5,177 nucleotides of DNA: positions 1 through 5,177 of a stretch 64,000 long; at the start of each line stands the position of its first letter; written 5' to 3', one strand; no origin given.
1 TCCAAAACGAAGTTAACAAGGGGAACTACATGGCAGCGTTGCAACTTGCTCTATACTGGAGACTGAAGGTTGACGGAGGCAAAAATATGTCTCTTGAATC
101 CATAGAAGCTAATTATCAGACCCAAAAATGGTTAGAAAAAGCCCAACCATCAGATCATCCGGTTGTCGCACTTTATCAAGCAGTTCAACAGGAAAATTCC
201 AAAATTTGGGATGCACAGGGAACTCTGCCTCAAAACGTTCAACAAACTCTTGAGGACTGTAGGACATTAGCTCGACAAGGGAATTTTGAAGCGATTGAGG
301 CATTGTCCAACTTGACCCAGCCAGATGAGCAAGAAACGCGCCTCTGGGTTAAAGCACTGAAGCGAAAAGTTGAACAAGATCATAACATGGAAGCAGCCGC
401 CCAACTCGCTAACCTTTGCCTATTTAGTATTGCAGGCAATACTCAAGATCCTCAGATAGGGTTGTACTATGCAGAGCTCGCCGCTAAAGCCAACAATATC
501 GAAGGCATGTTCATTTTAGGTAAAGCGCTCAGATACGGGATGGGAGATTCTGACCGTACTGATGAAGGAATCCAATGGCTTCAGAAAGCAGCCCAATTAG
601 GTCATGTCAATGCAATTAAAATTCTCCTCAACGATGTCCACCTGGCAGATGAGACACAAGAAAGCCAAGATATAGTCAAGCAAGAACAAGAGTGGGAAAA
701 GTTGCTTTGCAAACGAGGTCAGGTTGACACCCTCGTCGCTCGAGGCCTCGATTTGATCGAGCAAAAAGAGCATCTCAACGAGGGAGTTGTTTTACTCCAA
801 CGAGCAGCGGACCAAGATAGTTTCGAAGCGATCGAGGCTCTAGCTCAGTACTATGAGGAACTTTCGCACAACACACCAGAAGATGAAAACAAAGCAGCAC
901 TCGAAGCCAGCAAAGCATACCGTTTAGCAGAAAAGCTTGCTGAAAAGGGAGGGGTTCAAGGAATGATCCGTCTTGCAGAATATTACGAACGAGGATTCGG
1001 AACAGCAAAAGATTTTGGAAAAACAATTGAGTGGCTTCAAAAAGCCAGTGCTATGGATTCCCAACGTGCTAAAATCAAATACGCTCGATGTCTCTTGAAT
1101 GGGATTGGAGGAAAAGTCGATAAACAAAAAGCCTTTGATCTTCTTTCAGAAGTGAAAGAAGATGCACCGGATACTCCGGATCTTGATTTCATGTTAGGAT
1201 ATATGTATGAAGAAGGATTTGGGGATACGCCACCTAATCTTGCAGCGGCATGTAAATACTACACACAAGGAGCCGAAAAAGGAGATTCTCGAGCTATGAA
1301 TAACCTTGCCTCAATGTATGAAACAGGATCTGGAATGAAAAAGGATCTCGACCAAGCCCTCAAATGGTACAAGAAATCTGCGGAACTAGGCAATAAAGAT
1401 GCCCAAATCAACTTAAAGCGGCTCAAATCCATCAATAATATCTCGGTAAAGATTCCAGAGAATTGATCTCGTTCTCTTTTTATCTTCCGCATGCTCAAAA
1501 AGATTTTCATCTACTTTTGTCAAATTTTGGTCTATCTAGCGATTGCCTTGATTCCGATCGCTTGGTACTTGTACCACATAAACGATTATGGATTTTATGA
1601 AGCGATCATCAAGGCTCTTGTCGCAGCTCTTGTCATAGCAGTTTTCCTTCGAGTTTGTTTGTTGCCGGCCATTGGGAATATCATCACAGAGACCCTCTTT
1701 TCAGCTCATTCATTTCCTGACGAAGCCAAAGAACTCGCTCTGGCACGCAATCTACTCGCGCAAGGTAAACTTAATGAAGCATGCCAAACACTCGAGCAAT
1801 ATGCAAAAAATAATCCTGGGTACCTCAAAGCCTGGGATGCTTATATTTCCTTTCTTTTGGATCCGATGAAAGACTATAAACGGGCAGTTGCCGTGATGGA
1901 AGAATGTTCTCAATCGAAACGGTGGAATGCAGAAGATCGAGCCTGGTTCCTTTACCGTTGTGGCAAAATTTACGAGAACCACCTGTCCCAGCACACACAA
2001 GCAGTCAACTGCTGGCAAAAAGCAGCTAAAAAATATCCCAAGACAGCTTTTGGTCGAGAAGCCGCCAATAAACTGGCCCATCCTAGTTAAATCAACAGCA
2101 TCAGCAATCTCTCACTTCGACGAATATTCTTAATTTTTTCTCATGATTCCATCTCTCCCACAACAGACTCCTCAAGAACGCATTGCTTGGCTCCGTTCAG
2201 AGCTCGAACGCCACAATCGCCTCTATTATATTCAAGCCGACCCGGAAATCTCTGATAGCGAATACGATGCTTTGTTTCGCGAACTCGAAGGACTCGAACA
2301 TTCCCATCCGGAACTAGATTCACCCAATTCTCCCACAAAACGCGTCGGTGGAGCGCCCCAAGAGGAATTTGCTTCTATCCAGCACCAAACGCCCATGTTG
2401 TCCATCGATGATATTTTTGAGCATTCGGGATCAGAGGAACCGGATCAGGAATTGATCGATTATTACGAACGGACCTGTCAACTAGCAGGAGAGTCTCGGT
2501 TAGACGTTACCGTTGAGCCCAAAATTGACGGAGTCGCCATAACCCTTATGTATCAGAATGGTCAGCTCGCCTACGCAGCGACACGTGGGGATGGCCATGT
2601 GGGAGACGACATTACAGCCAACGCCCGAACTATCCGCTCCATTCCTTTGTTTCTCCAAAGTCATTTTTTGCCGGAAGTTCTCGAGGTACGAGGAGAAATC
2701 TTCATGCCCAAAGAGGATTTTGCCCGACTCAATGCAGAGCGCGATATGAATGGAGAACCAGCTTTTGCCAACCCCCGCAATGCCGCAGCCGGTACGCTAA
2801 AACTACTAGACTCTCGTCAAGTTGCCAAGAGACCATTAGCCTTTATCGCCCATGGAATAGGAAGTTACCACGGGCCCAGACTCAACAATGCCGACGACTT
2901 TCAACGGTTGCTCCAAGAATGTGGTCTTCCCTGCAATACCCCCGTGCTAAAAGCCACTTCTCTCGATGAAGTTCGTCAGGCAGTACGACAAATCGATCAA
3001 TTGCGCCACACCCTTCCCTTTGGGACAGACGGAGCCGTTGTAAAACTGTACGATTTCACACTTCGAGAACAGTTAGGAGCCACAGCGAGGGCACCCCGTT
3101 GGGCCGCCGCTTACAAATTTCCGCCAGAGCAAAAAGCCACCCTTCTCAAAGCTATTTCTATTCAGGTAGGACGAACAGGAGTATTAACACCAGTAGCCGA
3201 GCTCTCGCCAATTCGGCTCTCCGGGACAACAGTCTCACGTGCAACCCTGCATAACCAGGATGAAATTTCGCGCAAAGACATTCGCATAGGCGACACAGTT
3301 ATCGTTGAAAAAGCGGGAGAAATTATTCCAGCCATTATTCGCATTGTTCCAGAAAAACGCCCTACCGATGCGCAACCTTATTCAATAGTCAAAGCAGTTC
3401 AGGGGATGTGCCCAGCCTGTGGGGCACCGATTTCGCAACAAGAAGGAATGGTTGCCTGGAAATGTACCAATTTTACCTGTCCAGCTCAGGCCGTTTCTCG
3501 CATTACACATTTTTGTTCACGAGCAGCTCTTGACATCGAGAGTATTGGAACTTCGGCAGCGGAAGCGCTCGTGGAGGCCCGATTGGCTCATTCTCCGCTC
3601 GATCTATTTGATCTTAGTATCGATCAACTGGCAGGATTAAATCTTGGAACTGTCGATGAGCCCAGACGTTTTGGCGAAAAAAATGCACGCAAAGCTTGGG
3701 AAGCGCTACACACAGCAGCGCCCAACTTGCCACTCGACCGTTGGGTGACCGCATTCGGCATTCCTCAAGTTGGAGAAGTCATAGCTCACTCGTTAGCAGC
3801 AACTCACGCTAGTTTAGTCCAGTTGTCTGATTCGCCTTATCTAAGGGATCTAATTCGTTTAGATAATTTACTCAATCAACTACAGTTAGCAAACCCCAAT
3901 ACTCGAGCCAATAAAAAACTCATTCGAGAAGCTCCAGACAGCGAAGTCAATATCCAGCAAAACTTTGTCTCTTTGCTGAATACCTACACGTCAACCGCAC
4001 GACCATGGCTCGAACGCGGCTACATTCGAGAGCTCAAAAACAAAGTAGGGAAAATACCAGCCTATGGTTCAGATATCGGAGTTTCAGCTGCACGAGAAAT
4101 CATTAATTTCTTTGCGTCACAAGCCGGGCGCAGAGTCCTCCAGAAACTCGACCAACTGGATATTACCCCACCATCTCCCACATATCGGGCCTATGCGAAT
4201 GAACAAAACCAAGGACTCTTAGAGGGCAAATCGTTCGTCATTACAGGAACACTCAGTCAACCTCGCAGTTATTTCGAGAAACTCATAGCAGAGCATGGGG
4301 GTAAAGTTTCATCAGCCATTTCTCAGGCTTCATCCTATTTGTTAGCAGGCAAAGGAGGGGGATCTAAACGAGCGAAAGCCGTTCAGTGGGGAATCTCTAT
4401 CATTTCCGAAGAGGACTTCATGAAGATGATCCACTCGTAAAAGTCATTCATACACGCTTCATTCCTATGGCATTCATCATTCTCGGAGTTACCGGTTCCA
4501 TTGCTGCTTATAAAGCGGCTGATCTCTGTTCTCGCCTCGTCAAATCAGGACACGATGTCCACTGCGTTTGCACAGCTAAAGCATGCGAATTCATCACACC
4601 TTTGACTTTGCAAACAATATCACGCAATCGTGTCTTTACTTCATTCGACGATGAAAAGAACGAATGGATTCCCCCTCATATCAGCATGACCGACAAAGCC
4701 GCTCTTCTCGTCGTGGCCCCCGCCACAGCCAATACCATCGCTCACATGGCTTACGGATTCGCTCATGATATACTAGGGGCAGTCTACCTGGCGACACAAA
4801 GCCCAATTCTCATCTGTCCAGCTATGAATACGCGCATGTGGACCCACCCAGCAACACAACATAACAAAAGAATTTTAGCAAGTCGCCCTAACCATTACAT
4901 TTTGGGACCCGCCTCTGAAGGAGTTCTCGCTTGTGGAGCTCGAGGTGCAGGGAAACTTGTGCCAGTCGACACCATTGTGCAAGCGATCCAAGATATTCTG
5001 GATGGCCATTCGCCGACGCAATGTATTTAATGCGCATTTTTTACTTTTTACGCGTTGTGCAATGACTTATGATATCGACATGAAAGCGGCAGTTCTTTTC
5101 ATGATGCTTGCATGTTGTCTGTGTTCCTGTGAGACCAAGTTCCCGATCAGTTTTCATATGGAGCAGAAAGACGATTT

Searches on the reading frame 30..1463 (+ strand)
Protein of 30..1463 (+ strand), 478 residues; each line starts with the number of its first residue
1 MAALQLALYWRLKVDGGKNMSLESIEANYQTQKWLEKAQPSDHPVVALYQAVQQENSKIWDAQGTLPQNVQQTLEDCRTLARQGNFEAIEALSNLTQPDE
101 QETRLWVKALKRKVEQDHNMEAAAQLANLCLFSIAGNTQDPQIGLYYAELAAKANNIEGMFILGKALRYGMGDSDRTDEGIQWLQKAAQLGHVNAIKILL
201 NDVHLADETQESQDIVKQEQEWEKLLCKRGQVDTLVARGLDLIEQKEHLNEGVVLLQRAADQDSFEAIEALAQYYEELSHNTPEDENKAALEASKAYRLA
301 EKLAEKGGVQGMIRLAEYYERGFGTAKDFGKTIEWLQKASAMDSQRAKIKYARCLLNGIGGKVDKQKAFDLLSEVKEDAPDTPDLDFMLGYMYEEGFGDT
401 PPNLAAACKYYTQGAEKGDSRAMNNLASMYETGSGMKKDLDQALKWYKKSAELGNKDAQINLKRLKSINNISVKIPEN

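Call 33: search_protein_families(library=pfam, proteins=[window:30-1463:+], max_evalue=0.001)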
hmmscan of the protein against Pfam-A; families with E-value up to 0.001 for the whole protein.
window:30-1463:+ (478 aa): 3 families
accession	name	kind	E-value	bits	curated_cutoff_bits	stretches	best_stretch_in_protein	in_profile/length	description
PF08238.18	Sel1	-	1.6e-38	130.2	30.7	3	421-455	2-36/36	Sel1 repeat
PF20308.4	TPR-S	-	6.1e-05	24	27.6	0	328-429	1-101/102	Tetratricopeptide Repeats-Sensor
PF23310.1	TPR_27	-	0.00026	21.1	27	0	174-198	42-66/110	Plant tetratrico peptide repeats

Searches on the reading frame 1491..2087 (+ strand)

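Call 33: search_protein_families(library=pfam, proteins=[window:1491-2087:+], max_evalue=0.001)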
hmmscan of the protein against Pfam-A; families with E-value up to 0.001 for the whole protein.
window:1491-2087:+ (199 aa): 3 families
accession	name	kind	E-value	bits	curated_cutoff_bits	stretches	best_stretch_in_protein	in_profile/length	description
PF13174.12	TPR_6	-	8e-10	39.2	26.3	0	83-110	5-32/33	Tetratricopeptide repeat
PF13428.12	TPR_14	-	6.5e-06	26.8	23.5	0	82-119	5-42/44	Tetratricopeptide repeat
PF07719.23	TPR_2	-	0.0006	20.2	27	0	83-110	6-33/34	Tetratricopeptide repeat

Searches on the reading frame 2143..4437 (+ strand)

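Call 33: search_protein_families(library=pfam, proteins=[window:2143-4437:+], max_evalue=0.001)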
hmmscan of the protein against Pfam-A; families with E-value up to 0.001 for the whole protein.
window:2143-4437:+ (765 aa): 8 families
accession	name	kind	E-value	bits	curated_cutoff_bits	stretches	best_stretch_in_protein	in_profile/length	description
PF01653.23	DNA_ligase_aden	-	5.1e-81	272.4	27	1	74-329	2-253/253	NAD-dependent DNA ligase adenylation domain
PF03120.22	DNA_ligase_OB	-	4e-35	120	32.9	1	333-409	2-78/79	NAD-dependent DNA ligase OB-fold domain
PF00533.33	BRCT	-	1.5e-13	51.2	21.3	1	690-762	3-77/78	BRCA1 C Terminus (BRCT) domain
PF03119.21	DNA_ligase_ZBD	-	2.3e-09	37.4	25.8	1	423-448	2-27/27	NAD-dependent DNA ligase C4 zinc finger domain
PF12738.14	PTCB-BRCT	-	6.3e-08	33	22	1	700-755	5-60/63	twin BRCT domain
PF22745.1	Nlig-Ia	-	9.3e-08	33.1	27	1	10-58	2-50/92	DNA ligase-like, N-terminal NAD+-binding domain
PF12826.13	HHH_2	-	6.8e-06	26.6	27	0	535-564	3-32/64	Helix-hairpin-helix motif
PF16589.12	BRCT_2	-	0.00012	22.8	27.3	1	692-757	2-68/86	BRCT domain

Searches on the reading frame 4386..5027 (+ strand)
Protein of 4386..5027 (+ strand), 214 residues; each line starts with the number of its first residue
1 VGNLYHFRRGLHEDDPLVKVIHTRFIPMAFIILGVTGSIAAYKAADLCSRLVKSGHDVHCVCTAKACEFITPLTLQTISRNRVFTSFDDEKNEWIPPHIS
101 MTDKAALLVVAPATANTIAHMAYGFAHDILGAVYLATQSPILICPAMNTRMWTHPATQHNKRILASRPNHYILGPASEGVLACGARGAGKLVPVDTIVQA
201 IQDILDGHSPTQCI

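Call 33: search_protein_families(library=pfam, proteins=[window:4386-5027:+], max_evalue=0.001)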
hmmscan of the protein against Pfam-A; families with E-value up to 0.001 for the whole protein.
window:4386-5027:+ (214 aa): 1 family
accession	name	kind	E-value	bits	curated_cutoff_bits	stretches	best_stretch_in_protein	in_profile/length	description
PF02441.25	Flavoprotein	-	6.4e-30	104.3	22.7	1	31-203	3-160/162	Flavoprotein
